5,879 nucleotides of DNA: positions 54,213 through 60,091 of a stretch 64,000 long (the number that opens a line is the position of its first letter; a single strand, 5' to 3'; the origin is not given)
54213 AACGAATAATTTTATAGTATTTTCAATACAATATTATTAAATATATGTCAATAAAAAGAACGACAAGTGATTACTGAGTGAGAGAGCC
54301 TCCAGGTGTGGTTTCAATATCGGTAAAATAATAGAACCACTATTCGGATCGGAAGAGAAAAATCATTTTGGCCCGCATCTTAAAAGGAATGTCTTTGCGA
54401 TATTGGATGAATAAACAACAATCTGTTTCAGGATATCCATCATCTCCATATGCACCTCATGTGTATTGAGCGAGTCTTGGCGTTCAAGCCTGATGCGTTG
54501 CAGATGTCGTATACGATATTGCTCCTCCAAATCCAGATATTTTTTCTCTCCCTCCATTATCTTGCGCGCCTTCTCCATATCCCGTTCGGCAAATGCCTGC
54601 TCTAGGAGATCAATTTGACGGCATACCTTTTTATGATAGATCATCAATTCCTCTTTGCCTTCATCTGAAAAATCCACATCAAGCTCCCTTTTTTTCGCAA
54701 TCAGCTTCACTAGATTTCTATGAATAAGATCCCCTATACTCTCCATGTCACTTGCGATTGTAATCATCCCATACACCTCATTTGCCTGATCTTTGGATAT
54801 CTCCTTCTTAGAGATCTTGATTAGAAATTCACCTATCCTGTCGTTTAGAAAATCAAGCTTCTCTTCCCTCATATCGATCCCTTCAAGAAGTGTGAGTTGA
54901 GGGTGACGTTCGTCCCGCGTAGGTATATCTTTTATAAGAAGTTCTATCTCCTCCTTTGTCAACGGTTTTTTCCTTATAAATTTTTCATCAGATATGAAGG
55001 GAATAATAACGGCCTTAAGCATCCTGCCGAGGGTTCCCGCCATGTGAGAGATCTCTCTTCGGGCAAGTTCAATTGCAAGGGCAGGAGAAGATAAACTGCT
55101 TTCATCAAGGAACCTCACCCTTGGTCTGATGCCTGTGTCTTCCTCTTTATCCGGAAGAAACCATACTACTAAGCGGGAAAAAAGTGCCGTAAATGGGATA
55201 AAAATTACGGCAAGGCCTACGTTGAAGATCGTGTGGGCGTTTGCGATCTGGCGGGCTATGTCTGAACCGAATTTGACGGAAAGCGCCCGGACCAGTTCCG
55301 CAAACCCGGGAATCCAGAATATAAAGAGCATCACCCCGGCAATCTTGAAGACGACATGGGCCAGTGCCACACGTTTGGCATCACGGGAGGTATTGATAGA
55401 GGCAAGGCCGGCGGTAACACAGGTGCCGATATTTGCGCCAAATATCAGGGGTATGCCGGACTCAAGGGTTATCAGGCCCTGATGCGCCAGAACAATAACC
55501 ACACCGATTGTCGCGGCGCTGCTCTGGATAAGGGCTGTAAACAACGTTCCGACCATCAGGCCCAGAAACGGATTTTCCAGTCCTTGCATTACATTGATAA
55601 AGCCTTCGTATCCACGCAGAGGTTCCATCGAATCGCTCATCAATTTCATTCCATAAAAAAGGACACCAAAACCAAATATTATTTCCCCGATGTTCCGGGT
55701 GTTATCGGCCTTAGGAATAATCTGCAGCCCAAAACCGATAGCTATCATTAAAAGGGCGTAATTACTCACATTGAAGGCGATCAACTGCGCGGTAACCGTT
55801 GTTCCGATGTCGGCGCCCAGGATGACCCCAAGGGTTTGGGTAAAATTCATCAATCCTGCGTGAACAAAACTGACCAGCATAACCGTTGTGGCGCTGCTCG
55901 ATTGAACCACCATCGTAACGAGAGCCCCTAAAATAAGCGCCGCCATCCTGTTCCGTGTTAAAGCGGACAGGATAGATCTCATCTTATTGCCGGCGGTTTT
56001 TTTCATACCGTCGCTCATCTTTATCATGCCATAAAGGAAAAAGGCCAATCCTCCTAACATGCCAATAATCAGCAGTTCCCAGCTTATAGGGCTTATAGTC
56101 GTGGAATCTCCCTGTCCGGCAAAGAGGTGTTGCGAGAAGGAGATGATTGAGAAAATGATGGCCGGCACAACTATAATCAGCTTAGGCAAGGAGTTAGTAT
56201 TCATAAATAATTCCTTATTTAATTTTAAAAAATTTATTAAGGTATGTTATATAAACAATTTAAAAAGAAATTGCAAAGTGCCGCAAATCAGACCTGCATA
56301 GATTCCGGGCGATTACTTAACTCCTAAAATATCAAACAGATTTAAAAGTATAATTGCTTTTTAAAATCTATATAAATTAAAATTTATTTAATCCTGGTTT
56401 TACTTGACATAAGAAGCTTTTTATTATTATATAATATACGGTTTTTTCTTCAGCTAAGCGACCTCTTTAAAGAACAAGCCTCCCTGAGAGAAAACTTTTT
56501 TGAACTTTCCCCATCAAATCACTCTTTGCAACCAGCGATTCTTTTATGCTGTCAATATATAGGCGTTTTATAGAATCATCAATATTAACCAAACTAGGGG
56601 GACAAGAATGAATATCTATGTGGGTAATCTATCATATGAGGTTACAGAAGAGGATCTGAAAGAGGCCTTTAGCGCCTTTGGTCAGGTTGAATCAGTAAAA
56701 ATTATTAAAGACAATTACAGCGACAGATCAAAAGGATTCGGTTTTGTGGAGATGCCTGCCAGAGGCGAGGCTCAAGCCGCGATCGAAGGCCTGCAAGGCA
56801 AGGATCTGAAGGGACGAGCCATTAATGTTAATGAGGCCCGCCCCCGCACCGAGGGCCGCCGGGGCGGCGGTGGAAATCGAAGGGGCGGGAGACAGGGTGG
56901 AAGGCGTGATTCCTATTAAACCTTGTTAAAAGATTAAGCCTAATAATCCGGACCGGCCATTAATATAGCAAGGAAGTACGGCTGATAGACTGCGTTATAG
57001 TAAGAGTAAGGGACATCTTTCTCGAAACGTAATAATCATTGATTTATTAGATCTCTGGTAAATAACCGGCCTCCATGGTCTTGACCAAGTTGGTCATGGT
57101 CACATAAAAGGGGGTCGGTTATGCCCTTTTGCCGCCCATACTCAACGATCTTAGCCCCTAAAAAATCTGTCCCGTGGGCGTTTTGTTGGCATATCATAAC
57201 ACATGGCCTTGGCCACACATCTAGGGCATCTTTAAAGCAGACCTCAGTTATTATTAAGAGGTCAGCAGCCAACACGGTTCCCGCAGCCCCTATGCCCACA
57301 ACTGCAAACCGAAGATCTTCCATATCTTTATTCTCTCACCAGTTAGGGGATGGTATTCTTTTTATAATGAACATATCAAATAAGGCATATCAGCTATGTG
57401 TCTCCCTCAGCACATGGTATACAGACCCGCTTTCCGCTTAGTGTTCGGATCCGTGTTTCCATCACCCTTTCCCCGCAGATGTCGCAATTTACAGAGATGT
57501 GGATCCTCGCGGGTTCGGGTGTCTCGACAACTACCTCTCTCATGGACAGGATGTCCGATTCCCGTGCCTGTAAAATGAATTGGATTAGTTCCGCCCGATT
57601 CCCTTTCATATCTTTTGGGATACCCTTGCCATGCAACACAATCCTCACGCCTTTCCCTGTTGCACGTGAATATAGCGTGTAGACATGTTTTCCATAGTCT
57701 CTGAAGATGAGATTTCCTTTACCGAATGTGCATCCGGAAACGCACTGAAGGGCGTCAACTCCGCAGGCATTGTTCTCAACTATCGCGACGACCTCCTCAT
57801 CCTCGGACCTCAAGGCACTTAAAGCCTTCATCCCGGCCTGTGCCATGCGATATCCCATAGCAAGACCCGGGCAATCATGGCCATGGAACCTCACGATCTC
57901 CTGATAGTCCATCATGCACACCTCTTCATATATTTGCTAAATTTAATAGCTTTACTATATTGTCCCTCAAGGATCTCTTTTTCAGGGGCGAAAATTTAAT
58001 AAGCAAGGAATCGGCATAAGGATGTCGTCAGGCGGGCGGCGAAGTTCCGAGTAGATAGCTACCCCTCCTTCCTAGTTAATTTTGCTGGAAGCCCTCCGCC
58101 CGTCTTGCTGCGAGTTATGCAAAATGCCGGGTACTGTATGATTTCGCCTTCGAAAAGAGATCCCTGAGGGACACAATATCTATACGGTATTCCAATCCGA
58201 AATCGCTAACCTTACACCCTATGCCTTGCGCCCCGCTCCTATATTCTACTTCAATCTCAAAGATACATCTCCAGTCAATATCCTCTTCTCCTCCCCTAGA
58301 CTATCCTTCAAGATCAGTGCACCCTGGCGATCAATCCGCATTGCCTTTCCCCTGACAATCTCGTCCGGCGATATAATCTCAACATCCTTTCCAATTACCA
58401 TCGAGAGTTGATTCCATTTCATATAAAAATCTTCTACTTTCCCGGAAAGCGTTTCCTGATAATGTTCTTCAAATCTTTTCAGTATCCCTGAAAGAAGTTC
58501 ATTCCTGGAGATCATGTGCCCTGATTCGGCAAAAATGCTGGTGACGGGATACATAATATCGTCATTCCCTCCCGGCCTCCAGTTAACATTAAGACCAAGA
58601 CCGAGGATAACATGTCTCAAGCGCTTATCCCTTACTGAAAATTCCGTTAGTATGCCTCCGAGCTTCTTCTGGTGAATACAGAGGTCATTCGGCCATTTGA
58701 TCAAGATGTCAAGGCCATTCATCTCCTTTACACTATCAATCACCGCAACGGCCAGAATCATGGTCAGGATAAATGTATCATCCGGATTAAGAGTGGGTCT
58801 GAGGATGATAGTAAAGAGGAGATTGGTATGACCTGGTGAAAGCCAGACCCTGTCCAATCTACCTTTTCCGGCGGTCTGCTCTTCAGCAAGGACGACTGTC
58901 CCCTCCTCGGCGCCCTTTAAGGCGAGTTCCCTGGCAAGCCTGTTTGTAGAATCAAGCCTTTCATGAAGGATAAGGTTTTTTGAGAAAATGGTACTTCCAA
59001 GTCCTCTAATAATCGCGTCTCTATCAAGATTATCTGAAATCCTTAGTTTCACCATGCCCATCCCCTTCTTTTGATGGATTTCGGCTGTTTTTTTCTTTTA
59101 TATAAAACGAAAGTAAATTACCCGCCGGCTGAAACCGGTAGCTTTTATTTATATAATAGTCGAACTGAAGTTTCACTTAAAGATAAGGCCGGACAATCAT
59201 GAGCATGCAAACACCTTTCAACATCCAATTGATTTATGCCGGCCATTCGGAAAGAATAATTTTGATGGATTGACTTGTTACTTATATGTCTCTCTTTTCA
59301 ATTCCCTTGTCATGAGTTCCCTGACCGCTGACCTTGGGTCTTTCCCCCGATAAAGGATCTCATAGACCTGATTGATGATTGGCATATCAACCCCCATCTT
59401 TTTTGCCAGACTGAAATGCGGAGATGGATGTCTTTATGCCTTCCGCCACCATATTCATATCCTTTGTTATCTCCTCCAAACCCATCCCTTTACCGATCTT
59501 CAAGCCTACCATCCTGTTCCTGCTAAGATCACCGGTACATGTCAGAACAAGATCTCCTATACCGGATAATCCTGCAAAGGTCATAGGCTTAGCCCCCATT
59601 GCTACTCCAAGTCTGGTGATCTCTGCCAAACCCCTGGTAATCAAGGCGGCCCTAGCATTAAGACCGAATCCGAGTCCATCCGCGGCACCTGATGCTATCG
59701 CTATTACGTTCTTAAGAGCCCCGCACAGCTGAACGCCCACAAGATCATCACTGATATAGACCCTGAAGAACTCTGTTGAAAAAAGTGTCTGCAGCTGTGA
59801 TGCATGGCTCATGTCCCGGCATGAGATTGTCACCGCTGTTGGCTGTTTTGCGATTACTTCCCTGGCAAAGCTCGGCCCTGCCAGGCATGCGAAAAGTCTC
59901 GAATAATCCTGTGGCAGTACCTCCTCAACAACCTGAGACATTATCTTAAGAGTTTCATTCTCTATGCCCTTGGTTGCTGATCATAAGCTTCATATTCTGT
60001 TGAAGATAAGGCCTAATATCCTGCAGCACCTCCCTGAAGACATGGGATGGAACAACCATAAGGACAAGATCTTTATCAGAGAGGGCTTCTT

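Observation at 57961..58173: LHR outer-stem mismatches are G:U-compatible on one defined strand only, and the arms co-vary between copies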

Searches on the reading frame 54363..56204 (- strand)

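Call 10: search_protein_families(library=pfam, proteins=[window:54363-56204:-])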
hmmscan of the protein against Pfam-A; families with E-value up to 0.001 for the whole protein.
window:54363-56204:- (613 aa): 2 families
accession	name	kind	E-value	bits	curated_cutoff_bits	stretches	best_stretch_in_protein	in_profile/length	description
PF02690.20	Na_Pi_cotrans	-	4.1e-67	224.8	29.1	2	55-190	1-136/137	Na+/Pi-cotransporter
PF01895.24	PhoU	-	1.7e-09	38.4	23.5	1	443-494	30-82/89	PhoU domain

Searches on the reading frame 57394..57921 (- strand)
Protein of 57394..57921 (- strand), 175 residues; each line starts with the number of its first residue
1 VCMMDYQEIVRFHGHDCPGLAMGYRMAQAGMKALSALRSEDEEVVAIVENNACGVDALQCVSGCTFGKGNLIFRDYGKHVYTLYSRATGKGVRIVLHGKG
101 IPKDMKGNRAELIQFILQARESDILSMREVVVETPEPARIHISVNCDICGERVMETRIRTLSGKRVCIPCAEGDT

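Call 19: search_protein_families(library=pfam, proteins=[window:57394-57921:-], max_evalue=0.01)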
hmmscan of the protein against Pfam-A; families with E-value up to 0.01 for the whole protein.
window:57394-57921:- (175 aa): 2 families
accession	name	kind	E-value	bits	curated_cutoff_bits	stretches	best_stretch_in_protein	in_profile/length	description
PF02663.19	FmdE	-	3.3e-38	131.2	22.9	1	12-112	1-98/133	FmdE, Molybdenum formylmethanofuran dehydrogenase operon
PF01258.23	zf-dskA_traR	-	9.8e-09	35.5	24.9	1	146-173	6-33/36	Prokaryotic dksA/traR C4-type zinc finger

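Call 70: find_encoding_contigs(protein=window:57394-57921:-, flank=4000, max_places=10)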
Protein window:57394-57921:- (175 aa): no gene with exactly this product is on record in the collection.

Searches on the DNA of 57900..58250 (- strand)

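Call 28: search_rna_families(source=window, start=57900, end=58250, threshold=evalue, max_evalue=10)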
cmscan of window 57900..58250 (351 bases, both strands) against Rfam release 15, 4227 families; matches with E-value up to 10: 2.
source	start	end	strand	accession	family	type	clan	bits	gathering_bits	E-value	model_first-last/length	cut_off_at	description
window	57932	57952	+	RF01113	BMV3_UPD-PK3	Cis-reg;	-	19.5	36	1.8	1-23/23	no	Pseudoknot of upstream pseudoknot domain (UPD) of the 3'UTR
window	58149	58169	+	RF02133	HOXB13-AS1_2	Gene; lncRNA;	-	13.5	40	0.89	61-81/81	no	HOXB13 antisense RNA 1 conserved region 2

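Call 47: search_dna_similar(query=window:57961-58173:-, collection=plasmids, mode=distant, max_evalue=0.001, max_rows=10)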
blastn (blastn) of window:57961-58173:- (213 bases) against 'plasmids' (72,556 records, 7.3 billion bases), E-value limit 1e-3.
No match.

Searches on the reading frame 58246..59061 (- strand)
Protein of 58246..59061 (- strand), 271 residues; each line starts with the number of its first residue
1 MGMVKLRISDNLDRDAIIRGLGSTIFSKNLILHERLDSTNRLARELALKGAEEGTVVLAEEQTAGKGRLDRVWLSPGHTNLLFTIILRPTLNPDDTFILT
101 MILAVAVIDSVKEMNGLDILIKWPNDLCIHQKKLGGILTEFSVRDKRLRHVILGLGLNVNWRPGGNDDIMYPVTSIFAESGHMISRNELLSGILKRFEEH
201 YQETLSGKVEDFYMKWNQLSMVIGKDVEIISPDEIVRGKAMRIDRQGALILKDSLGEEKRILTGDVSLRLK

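Call 19: search_protein_families(library=pfam, proteins=[window:58246-59061:-], max_evalue=0.01)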
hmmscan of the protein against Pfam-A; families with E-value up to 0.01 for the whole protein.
window:58246-59061:- (271 aa): 3 families
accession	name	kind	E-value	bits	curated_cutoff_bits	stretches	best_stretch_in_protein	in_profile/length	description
PF03099.24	BPL_LplA_LipB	-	6.1e-23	81.6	21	1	34-158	3-133/133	Biotin/lipoate A/B protein ligase family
PF02237.23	BPL_C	-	1.5e-08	34.9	21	1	223-269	2-48/48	Biotin protein ligase C terminal domain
PF16917.10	BPL_LplA_LipB_2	-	0.0033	17.4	27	1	72-195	33-160/183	Biotin/lipoate A/B protein ligase family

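Call 73: find_encoding_contigs(protein=window:58246-59061:-, flank=4000, max_places=10)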
Protein window:58246-59061:- (271 aa): no gene with exactly this product is on record in the collection.

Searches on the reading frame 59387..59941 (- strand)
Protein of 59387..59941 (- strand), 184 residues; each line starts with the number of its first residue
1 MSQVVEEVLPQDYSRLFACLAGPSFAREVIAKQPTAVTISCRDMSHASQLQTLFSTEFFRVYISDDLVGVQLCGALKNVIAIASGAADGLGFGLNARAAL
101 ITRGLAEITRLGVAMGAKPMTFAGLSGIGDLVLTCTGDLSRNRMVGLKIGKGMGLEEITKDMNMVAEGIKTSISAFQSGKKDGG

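Call 20: search_protein_families(library=pfam, proteins=[window:59387-59941:-], max_evalue=0.01)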
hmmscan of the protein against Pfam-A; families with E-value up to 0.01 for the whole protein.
window:59387-59941:- (184 aa): 3 families
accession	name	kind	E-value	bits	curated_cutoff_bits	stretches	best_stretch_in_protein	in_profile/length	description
PF07479.19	NAD_Gly3P_dh_C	-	1.5e-46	158.6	25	1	66-178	1-113/142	NAD-dependent glycerol-3-phosphate dehydrogenase C-terminus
PF20618.3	GPD_NAD_C_bact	-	3.1e-18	66.5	27.6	1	126-175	1-48/66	Bacterial GPD, NAD-dependent C-terminal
PF01210.29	NAD_Gly3P_dh_N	-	6.3e-09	36.4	23.1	1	1-46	114-157/158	NAD-dependent glycerol-3-phosphate dehydrogenase N-terminus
